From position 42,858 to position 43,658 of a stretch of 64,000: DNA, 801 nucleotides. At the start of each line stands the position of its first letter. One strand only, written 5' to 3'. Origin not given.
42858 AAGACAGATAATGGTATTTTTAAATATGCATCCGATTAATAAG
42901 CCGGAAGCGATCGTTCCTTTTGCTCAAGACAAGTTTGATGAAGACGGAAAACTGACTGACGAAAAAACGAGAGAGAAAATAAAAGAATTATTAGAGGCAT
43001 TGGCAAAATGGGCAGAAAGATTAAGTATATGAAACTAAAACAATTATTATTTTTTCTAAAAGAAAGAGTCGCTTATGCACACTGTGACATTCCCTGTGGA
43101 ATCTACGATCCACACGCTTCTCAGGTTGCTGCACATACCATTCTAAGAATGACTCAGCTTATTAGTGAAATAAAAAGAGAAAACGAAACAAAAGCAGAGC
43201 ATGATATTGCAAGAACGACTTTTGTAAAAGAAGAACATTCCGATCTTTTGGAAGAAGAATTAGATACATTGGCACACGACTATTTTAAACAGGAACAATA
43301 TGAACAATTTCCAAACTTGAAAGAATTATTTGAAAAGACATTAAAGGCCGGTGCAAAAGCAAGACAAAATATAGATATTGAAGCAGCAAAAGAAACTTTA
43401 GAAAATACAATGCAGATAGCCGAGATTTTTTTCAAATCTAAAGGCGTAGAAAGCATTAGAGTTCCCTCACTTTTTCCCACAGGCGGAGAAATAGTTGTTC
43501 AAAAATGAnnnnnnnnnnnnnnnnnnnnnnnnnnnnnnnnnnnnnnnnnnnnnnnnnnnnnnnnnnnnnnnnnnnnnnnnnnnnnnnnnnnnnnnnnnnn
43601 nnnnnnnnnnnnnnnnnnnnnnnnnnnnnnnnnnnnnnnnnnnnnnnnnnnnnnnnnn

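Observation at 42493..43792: Nickel superoxide dismutase operon: FMN reductase - sodN (Ni-hook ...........) - sodX maturation peptidase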

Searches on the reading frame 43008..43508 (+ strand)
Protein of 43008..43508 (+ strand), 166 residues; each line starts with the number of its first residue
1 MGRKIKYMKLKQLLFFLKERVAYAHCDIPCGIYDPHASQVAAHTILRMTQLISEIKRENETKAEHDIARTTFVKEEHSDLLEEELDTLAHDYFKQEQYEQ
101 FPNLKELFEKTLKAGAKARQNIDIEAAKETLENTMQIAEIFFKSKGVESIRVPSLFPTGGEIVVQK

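Call 3: search_protein_families(library=pfam, proteins=[window:43008-43508:+], max_evalue=0.01)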
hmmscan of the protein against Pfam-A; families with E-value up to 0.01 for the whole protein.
window:43008-43508:+ (166 aa): 1 family
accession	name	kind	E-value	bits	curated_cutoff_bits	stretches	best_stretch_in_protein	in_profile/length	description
PF09055.16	Sod_Ni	-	3e-33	115.5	25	1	22-145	3-127/127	Nickel-containing superoxide dismutase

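Call 4: search_protein_families(library=ncbifam, proteins=[window:43008-43508:+], max_evalue=0.01)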
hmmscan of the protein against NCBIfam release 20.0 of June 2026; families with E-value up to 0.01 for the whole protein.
window:43008-43508:+ (166 aa): 2 families
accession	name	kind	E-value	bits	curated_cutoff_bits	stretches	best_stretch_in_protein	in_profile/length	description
TIGR02753.1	sodN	equivalog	5.4e-36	124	90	1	16-147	12-145/145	superoxide dismutase, Ni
NF045869.1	UU173_fam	subfamily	0.0025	16.8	225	1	55-155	37-137/650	UU173 family protein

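Call 5: search_solved_structures(query=window:43029-43508:+, show_alignments=2, max_evalue=0.01)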
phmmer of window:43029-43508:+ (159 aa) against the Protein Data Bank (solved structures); distinct sequences matched with E-value up to 0.01: 6.
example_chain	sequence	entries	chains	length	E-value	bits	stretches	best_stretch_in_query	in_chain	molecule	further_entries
1t6i_A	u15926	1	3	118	9.9e-17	64.6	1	18-138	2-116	Superoxide dismutase [Ni]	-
1q0d_A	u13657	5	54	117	1.6e-16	64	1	18-138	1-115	Superoxide dismutase [Ni]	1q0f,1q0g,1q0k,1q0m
1t6q_A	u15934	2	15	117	1.6e-16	63.9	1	18-138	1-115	Superoxide dismutase [Ni]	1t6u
3g4x_A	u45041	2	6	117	8.2e-16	61.7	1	18-138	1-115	Superoxide dismutase [Ni]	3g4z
4ncq_A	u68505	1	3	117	2e-15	60.4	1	19-138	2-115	Superoxide dismutase [Ni]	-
3g50_A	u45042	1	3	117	3e-15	59.8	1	18-138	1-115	Superoxide dismutase [Ni]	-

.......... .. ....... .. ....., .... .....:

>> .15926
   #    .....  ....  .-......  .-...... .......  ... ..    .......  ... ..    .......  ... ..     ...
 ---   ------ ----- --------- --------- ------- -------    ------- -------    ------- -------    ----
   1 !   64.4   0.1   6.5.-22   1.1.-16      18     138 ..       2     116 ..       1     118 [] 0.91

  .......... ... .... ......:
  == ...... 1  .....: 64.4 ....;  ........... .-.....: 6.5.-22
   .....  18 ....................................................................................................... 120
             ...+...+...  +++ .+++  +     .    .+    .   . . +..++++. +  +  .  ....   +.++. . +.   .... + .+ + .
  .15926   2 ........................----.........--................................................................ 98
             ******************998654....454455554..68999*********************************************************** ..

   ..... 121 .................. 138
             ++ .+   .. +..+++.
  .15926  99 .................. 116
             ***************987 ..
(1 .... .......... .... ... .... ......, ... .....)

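Call 11: find_homologous_proteins(query=window:43029-43508:+, max_evalue=0.00001)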
Query window:43029-43508:+ (159 aa): 2279 proteins with E <= 0.00001 among 2318 candidates; the best 120 are listed.
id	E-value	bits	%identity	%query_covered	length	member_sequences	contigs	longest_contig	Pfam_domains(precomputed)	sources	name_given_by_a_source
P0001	6.7e-91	320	94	100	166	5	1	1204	PF09055.17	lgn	-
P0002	5.5e-68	246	68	99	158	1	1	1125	PF09055.17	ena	-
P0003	2.1e-67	244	67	100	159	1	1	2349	PF09055.17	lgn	-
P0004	3.3e-67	243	67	100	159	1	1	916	PF09055.17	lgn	-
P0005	4.8e-67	242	67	100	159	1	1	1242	PF09055.17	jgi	jgi:nickel superoxide dismutase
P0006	5.3e-67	242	67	100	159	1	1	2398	PF09055.17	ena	-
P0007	5.7e-67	242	67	100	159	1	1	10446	PF09055.17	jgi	-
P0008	6.4e-67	242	67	100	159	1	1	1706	PF09055.17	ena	-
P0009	6.4e-67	242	67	100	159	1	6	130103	PF09055.17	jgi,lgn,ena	jgi:nickel superoxide dismutase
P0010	7.4e-67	242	67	100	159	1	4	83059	PF09055.17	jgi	jgi:nickel superoxide dismutase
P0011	1.1e-66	241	67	100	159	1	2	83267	PF09055.17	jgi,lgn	jgi:nickel superoxide dismutase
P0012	1.3e-66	241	66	100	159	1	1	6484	PF09055.17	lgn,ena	-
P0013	1.4e-66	241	69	100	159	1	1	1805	PF09055.17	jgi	jgi:nickel superoxide dismutase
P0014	1.4e-66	241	67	99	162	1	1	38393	PF09055.17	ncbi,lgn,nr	ncbi:MAG: superoxide dismutase, Ni [Patescibacteria group bacterium]|nr:superoxide dismutase, Ni [Pa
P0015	1.5e-66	241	66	100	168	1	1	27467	PF09055.17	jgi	-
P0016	6.7e-66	239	67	100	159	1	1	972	PF09055.17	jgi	jgi:nickel superoxide dismutase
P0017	8.9e-66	238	67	99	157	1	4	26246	PF09055.17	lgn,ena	-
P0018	1.0e-65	238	67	100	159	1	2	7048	PF09055.17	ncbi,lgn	-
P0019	1.4e-65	238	66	99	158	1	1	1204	PF09055.17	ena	-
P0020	1.5e-65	238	67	100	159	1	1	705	PF09055.17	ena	-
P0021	1.8e-65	237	69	99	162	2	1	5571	PF09055.17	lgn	-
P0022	3.7e-65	236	65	99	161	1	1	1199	PF09055.17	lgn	-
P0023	6.2e-65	236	66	100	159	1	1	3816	PF09055.17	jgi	jgi:nickel superoxide dismutase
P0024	7.5e-65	235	65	100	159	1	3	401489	PF09055.17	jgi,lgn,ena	jgi:nickel superoxide dismutase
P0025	7.9e-65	235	69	96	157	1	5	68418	PF09055.17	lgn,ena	-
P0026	1.0e-64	235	67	99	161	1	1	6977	PF09055.17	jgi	jgi:nickel superoxide dismutase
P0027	1.2e-64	235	66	100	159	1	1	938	PF09055.17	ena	-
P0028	1.5e-64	234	66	99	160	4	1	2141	PF09055.17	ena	-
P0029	1.7e-64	234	66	99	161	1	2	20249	PF09055.17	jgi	jgi:nickel superoxide dismutase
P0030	2.2e-64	234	67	99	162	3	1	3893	PF09055.17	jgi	jgi:nickel superoxide dismutase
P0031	2.5e-64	234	68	91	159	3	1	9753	PF09055.17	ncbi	-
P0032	3.0e-64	233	66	99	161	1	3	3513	PF09055.17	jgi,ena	jgi:nickel superoxide dismutase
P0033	3.3e-64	233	68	100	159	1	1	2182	PF09055.17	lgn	-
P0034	3.5e-64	233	65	99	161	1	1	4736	PF09055.17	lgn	-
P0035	3.8e-64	233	65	100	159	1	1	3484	PF09055.17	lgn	-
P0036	5.0e-64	233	67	99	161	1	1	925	PF09055.17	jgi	jgi:nickel superoxide dismutase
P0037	5.1e-64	233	65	97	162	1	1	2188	PF09055.17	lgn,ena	-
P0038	5.1e-64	233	65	97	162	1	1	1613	PF09055.17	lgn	-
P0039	6.0e-64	232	67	97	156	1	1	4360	PF09055.17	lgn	-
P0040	6.4e-64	232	66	99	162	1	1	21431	PF09055.17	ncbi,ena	-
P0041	8.4e-64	232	67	95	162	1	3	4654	PF09055.17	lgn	-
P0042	9.0e-64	232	65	99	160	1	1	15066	PF09055.17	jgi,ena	-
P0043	1.0e-63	232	67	94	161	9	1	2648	PF09055.17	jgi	-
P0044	1.1e-63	232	69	95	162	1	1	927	PF09055.17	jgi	jgi:nickel superoxide dismutase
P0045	1.1e-63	232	66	100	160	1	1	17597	PF09055.17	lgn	-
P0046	1.3e-63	231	67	100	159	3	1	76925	PF09055.17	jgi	jgi:nickel superoxide dismutase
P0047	1.3e-63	231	65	99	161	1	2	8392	PF09055.17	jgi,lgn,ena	jgi:nickel superoxide dismutase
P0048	1.3e-63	231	66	95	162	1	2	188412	PF09055.17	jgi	-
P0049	1.4e-63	231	65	100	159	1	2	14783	PF09055.17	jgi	jgi:nickel superoxide dismutase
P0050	1.5e-63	231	64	100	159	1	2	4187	PF09055.17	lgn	-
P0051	1.6e-63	231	70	94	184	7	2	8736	PF09055.17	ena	-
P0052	1.9e-63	231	68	95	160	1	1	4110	PF09055.17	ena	-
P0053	2.3e-63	231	66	99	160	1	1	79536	PF09055.17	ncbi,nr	ncbi:MAG: superoxide dismutase, Ni [Patescibacteria group bacterium]|nr:superoxide dismutase, Ni [Pa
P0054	2.4e-63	230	65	100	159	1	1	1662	PF09055.17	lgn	-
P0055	3.1e-63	230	64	99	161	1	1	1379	PF09055.17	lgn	-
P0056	3.4e-63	230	66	99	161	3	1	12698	PF09055.17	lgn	-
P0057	6.9e-63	229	66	96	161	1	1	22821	PF09055.17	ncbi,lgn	-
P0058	8.2e-63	229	64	100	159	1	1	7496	PF09055.17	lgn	-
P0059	8.6e-63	229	67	99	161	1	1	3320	PF09055.17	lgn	-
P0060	9.4e-63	229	64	99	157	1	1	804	PF09055.17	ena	-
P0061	9.9e-63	228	66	95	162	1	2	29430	PF09055.17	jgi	jgi:nickel superoxide dismutase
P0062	9.9e-63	228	68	95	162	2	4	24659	PF09055.17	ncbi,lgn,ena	-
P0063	1.1e-62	228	66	96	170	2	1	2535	PF09055.17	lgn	-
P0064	1.1e-62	228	64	100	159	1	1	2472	PF09055.17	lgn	-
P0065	1.2e-62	228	63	99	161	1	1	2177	PF09055.17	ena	-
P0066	1.2e-62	228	68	94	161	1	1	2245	PF09055.17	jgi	jgi:nickel superoxide dismutase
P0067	1.4e-62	228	64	97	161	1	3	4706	PF09055.17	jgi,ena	jgi:nickel superoxide dismutase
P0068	2.0e-62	228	65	100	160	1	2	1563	PF09055.17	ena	-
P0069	2.1e-62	227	69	94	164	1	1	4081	PF09055.17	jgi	jgi:nickel superoxide dismutase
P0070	2.2e-62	227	66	95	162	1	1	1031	PF09055.17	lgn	-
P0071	2.2e-62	227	66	95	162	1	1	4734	PF09055.17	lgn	-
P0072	2.3e-62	227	63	99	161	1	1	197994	PF09055.17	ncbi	-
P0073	2.8e-62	227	64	99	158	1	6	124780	PF09055.17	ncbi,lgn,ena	-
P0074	4.8e-62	226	65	98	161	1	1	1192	PF09055.17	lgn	-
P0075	5.3e-62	226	65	97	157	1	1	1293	PF09055.17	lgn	-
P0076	5.3e-62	226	66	95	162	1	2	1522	PF09055.17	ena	-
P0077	5.5e-62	226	64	100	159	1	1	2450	PF09055.17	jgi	jgi:nickel superoxide dismutase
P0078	5.9e-62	226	65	100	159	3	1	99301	PF09055.17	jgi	jgi:nickel superoxide dismutase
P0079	6.0e-62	226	63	99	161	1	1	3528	PF09055.17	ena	-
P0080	6.8e-62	226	65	95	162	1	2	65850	PF09055.17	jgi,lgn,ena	-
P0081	8.7e-62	225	66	95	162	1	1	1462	PF09055.17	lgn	-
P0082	9.8e-62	225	64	99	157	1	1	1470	PF09055.17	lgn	-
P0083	1.0e-61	225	66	95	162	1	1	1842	PF09055.17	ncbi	-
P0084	1.1e-61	225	63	100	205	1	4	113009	PF09055.17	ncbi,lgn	-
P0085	1.2e-61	225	63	100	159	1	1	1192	PF09055.17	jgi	jgi:nickel superoxide dismutase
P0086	1.3e-61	225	65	99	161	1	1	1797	PF09055.17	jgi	jgi:nickel superoxide dismutase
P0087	1.4e-61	225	67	95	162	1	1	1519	PF09055.17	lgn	-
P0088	1.5e-61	225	66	95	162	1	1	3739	PF09055.17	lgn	-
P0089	1.6e-61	225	62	99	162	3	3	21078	PF09055.17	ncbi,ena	-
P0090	1.6e-61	225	64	97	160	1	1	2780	PF09055.17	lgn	-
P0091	2.2e-61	224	63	100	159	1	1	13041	PF09055.17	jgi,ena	-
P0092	2.6e-61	224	64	97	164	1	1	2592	PF09055.17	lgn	-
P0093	2.7e-61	224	64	95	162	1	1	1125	PF09055.17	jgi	jgi:nickel superoxide dismutase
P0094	2.9e-61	224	66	95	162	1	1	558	PF09055.17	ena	-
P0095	3.0e-61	224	68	95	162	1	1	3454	PF09055.17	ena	-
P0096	3.1e-61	224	66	99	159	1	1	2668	PF09055.17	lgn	-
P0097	3.2e-61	224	62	99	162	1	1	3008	PF09055.17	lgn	-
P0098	3.8e-61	223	63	100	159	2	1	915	PF09055.17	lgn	-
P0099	3.8e-61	223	62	100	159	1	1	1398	PF09055.17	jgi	jgi:nickel superoxide dismutase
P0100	4.4e-61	223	66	92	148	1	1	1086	PF09055.17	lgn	-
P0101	4.5e-61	223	66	95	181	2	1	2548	PF09055.17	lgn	-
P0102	4.9e-61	223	66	93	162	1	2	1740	PF09055.17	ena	-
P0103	5.5e-61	223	64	99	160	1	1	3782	PF09055.17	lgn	-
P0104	5.8e-61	223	64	100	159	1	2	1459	PF09055.17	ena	-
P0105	6.3e-61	223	63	97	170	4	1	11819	PF09055.17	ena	-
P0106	1.0e-60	222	65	96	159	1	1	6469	PF09055.17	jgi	jgi:nickel superoxide dismutase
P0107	1.2e-60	222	61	99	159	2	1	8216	PF09055.17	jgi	jgi:nickel superoxide dismutase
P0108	1.2e-60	222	63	100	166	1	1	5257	PF09055.17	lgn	-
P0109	1.4e-60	222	64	100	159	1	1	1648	PF09055.17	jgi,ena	-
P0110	1.7e-60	221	64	100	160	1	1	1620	PF09055.17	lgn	-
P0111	2.2e-60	221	62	99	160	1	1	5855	PF09055.17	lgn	-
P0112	2.5e-60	221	63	99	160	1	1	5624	PF09055.17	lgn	-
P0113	2.9e-60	220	66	95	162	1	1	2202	PF09055.17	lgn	-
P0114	3.0e-60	220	65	95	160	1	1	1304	PF09055.17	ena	-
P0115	3.2e-60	220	62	100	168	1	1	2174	PF09055.17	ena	-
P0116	3.4e-60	220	63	99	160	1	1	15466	PF09055.17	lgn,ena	-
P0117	3.5e-60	220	64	100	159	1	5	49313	PF09055.17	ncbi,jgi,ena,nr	ncbi:MAG: hypothetical protein UU21_C0004G0047 [Candidatus Levybacteria bacterium GW2011_GWA2_40_8]|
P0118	3.8e-60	220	64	95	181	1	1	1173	PF09055.17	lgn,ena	-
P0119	4.3e-60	220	69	92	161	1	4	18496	PF09055.17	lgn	-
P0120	4.8e-60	220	63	100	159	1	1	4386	PF09055.17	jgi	jgi:nickel superoxide dismutase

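Call 12: find_related_loci(query=window:43029-43508:+, collection=genome_contigs, flank=4000)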
Query window:43029-43508:+ (159 aa) in genome_contigs; peptide patterns used: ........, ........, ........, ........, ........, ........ (x = any residue, [..] = any of these).
599 stretches matched a pattern (row limit reached: there are more); 517 encode a relative of the query (tblastn E <= 1e-3); the best 80 are kept; 80 distinct loci.
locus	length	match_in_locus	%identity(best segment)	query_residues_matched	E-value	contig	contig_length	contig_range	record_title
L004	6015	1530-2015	67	3-159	4e-73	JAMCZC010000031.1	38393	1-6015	MAG: Patescibacteria group bacterium isolate FK_Sedi_B_Bin.322 NODE_2996_length_38393_cov_39.6772, whole genome shotgun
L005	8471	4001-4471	64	3-159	3e-68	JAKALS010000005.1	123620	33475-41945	MAG: bacterium isolate WY5.bin132 NODE_219_length_123620_cov_6.550169, whole genome shotgun sequence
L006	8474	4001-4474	60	1-159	2e-65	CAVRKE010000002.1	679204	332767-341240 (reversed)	MAG: Candidatus Levybacteria bacterium isolate MFD01476.bin.1.95 genome assembly, contig: contig_6007, whole genome shot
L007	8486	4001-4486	66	3-159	3e-65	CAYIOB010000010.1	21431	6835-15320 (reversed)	MAG TPA_asm: uncultured Gammaproteobacteria bacterium isolate ERP119705_co25_644 genome assembly, contig: NODE_1425_leng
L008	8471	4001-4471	66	1-158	1e-64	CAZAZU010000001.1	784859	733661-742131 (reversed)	MAG TPA_asm: uncultured Gammaproteobacteria bacterium isolate SRP178908_co1_328 genome assembly, contig: NODE_1_length_7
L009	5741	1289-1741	63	9-159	2e-64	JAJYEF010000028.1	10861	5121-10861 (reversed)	MAG: bacterium isolate DBS1-1.bin22 NODE_11035_length_10861_cov_3.838737, whole genome shotgun sequence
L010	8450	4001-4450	63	10-159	2e-64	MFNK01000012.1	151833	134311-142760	MAG: Candidatus Levybacteria bacterium RIFCSPHIGHO2_01_FULL_36_15b rifcsphigho2_01_scaffold_958, whole genome shotgun se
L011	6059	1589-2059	63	1-158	3e-63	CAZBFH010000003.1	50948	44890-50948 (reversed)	MAG TPA_asm: uncultured Gammaproteobacteria bacterium isolate SRP342105_co2_162 genome assembly, contig: NODE_594_length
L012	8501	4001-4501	59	1-159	8e-63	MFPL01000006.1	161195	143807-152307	MAG: Candidatus Levybacteria bacterium RIFCSPLOWO2_12_FULL_41_12 rifcsplowo2_12_scaffold_275, whole genome shotgun seque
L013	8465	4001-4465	59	3-157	8e-63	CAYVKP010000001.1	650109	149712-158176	MAG TPA_asm: uncultured Gammaproteobacteria bacterium isolate SRP200132_co1_547 genome assembly, contig: NODE_2_length_6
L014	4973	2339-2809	63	1-158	2e-62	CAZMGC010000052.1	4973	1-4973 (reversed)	MAG TPA_asm: uncultured Gammaproteobacteria bacterium isolate SRP278252_co2_146 genome assembly, contig: NODE_36776_leng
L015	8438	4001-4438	64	14-159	9e-62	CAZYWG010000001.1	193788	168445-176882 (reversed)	MAG TPA_asm: uncultured Gammaproteobacteria bacterium isolate SRP200132_co1_187 genome assembly, contig: NODE_53_length_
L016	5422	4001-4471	59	3-159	8e-62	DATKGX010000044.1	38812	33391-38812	MAG TPA_asm: Patescibacteria group bacterium isolate SMAG_U14562 k141_185502, whole genome shotgun sequence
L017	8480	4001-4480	59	1-159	7e-61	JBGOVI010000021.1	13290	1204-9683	MAG: Patescibacteria group bacterium isolate OBJ_0618_7090110_119 k141_9094874_length_13290_cov_11.2813, whole genome sh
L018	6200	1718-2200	55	3-159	6e-61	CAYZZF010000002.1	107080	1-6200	MAG TPA_asm: uncultured Gammaproteobacteria bacterium isolate SRP093762_co1_95 genome assembly, contig: NODE_108_length_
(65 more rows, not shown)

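Call 33: predict_structure(alignment_id=A1)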
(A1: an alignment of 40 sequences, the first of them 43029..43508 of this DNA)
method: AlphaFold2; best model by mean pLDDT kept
length: 159 residues; sequences in the alignment: 40
mean_pLDDT: 87.3   pTM: 0.79
mean pLDDT of the five models: 87.3, 87.0, 86.9, 86.8, 86.3
residues with pLDDT >= 90: 110; 70-90: 22; 50-70: 23; < 50: 4
segments of 3 or more residues with pLDDT < 50: none
pLDDT, mean of each block of 10 residues (from residue 1): 58 56 64 97 93 90 97 95 90 95 98 97 98 91 91 89
secondary structure, 60 per line:
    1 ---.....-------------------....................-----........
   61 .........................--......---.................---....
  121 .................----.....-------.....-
elements in order: H4-8 H28-47 H53-85 H88-93 H97-113 H117-137 E142-146 E154-158

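Call 34: search_protein_representatives(protein=window:43029-43508:+)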
Query: 159 residues. Proteins with E-value up to 0.001 (for the whole library): 532; up to 1e-10: 155; up to 1e-30: 3. The best 150 are listed.
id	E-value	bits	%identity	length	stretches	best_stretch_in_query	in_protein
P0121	4.6e-44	166.3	52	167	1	6-159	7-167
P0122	3.3e-35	137.6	53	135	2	1-57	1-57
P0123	1.2e-33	132.5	48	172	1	11-156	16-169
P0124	3.9e-29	117.9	48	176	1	15-157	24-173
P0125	1.1e-26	109.9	39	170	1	11-156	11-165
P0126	4.4e-26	108.0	52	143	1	51-159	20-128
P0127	1.5e-24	103.0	43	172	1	15-157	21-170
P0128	2.6e-24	102.2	41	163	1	9-140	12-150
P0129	6.7e-23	97.7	38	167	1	15-156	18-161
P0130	6.8e-23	97.6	61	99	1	6-82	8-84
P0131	5.3e-22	94.7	49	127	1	13-121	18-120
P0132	1.2e-21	93.6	37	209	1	14-147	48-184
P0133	1.5e-21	93.3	40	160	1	11-140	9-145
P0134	3.1e-21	92.3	56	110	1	6-94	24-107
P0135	5.7e-21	91.4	35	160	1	8-157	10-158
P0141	4.6e-20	88.5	32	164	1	6-154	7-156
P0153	4.3e-18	82.1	32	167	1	13-156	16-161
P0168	1.7e-16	76.9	33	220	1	15-149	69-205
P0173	4.1e-16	75.6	35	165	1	2-156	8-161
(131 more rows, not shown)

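Call 37: list_cluster_members(proteins=[P0121, P0123, P0124, P0125, P0129, P0135, P0141, P0153, P0173, P0168])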
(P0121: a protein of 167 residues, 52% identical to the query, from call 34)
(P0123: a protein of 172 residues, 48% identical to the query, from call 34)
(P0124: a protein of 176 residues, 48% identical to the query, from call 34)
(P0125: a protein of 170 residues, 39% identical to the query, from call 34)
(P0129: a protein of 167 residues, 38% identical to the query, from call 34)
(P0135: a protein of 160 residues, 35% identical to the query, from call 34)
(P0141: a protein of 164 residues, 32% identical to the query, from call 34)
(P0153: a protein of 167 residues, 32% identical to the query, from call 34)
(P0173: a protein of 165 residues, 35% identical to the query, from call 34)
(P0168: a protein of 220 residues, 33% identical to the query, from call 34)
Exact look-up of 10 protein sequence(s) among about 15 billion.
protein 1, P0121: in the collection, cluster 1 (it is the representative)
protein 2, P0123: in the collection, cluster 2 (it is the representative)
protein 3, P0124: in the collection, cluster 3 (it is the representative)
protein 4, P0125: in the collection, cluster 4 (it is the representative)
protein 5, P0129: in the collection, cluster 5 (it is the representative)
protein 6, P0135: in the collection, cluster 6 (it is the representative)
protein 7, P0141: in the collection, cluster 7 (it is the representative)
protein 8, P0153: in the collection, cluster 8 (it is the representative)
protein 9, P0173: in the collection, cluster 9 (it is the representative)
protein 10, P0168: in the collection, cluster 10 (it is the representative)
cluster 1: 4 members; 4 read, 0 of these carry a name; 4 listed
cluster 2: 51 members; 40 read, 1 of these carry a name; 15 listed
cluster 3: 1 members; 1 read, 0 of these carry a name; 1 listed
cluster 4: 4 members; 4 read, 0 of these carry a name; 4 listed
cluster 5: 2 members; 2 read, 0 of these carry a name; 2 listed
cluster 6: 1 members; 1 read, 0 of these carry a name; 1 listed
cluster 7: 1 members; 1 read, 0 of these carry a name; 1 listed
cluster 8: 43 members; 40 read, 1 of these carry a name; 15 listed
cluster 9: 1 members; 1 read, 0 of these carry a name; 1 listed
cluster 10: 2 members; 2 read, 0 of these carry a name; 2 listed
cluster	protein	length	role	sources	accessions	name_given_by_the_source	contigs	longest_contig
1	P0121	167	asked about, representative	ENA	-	-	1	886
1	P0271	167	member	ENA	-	-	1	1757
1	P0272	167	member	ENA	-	-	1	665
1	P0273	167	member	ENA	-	-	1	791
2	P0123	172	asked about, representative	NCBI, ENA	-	-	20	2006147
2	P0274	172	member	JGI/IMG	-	nickel superoxide dismutase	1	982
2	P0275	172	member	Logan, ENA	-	-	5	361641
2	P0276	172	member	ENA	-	-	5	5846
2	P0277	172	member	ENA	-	-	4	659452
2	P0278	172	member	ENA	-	-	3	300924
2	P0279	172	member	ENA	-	-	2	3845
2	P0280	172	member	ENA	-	-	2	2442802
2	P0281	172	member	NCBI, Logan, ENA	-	-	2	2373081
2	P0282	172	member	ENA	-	-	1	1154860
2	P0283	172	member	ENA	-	-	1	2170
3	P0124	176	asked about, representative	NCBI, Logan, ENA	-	-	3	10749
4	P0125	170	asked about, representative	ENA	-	-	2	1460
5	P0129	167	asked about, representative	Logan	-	-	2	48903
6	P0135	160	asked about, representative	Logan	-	-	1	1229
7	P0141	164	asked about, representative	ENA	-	-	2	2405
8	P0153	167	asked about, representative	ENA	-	-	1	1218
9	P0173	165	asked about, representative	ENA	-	-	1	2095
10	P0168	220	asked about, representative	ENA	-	-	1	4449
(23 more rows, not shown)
